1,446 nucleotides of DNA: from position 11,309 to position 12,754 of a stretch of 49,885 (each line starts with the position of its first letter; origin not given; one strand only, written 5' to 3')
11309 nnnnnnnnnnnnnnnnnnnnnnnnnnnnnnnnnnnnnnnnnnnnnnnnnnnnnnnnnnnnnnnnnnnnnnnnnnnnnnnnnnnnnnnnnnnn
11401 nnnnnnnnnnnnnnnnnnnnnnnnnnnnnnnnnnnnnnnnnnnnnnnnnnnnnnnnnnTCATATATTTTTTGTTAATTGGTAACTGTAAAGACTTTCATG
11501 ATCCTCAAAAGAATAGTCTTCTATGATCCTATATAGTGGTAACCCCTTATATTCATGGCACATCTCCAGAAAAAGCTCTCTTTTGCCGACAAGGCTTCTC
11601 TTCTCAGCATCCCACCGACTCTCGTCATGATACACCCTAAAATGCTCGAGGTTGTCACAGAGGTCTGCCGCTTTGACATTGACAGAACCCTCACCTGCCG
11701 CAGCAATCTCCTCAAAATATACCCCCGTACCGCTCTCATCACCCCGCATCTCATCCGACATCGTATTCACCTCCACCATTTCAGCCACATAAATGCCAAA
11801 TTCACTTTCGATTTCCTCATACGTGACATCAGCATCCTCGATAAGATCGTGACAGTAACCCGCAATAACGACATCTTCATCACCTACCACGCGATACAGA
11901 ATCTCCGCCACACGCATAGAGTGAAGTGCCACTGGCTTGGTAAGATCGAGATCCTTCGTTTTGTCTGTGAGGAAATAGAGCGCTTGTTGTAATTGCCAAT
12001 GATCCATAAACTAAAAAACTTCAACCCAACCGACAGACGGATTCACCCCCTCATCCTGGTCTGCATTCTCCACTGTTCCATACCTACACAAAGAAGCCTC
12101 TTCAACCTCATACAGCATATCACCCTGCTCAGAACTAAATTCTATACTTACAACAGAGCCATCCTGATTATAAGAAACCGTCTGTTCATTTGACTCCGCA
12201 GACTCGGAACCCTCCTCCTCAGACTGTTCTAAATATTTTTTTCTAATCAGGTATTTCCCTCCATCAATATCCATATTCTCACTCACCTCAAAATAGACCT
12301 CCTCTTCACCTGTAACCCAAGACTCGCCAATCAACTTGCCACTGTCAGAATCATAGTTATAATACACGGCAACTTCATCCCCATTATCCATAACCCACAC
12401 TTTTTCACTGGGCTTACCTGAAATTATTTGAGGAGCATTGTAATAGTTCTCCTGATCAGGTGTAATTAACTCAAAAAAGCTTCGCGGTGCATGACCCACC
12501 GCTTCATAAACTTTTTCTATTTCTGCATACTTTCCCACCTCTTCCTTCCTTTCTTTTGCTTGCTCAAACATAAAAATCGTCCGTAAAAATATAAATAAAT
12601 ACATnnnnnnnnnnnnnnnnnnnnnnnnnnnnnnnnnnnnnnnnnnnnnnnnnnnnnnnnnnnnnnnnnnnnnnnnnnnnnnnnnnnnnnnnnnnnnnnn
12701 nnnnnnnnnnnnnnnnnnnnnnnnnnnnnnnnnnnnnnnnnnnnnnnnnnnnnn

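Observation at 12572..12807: Compact Ile-specific T-box riboswitch with a truncated Stem I, whose terminator abuts the start codon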

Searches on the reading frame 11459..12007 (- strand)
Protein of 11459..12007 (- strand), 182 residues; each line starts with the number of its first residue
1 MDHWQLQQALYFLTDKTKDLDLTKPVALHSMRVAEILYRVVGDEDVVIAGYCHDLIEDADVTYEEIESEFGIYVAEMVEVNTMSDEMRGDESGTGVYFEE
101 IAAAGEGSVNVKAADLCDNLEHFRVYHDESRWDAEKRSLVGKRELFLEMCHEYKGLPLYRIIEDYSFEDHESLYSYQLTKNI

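Call 5: search_protein_families(library=pfam, proteins=[window:11459-12007:-])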
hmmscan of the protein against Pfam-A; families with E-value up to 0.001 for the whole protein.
window:11459-12007:- (182 aa): 2 families
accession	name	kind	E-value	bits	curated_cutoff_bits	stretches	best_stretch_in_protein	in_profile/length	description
PF13328.12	HD_4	-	9.9e-11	42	27.2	1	21-88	15-81/156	HD domain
PF01966.28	HD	-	0.00012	22.8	22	1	28-78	3-66/116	HD domain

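Call 51: search_protein_families(library=ncbifam, proteins=[window:11459-12007:-], max_evalue=0.01)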
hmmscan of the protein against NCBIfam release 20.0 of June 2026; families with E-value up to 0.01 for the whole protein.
window:11459-12007:- (182 aa): 2 families
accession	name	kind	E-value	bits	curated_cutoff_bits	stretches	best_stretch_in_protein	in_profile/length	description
TIGR00691.1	spoT_relA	subfamily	1.1e-13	50.4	499.2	1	25-131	19-130/687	RelA/SpoT family protein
NF008303.0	PRK11092.1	equivalog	8.2e-09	34.2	947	1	24-87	43-106/702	bifunctional GTP diphosphokinase/guanosine-3',5'-bis pyrophosphate 3'-pyrophosphohydrolase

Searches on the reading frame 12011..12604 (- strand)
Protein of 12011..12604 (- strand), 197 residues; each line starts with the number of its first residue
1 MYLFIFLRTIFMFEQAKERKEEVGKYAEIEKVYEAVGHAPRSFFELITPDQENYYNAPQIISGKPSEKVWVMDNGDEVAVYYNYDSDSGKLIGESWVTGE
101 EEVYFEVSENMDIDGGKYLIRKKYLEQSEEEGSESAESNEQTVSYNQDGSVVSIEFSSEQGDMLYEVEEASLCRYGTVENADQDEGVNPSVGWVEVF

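Call 5: search_protein_families(library=pfam, proteins=[window:12011-12604:-])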
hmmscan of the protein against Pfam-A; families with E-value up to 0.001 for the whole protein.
window:12011-12604:- (197 aa): 0 families

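Call 28: find_homologous_proteins(query=window:12011-12571:-)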
Query window:12011-12571:- (186 aa): 1 proteins with E <= 0.001 among 38 candidates.
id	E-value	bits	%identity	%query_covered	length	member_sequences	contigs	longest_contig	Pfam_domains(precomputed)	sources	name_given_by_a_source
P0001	3.8e-115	400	100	100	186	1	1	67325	-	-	-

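Call 51: search_protein_families(library=ncbifam, proteins=[window:12011-12571:-], max_evalue=0.01)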
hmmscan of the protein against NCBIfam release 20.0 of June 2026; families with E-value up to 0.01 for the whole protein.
window:12011-12571:- (186 aa): 0 families
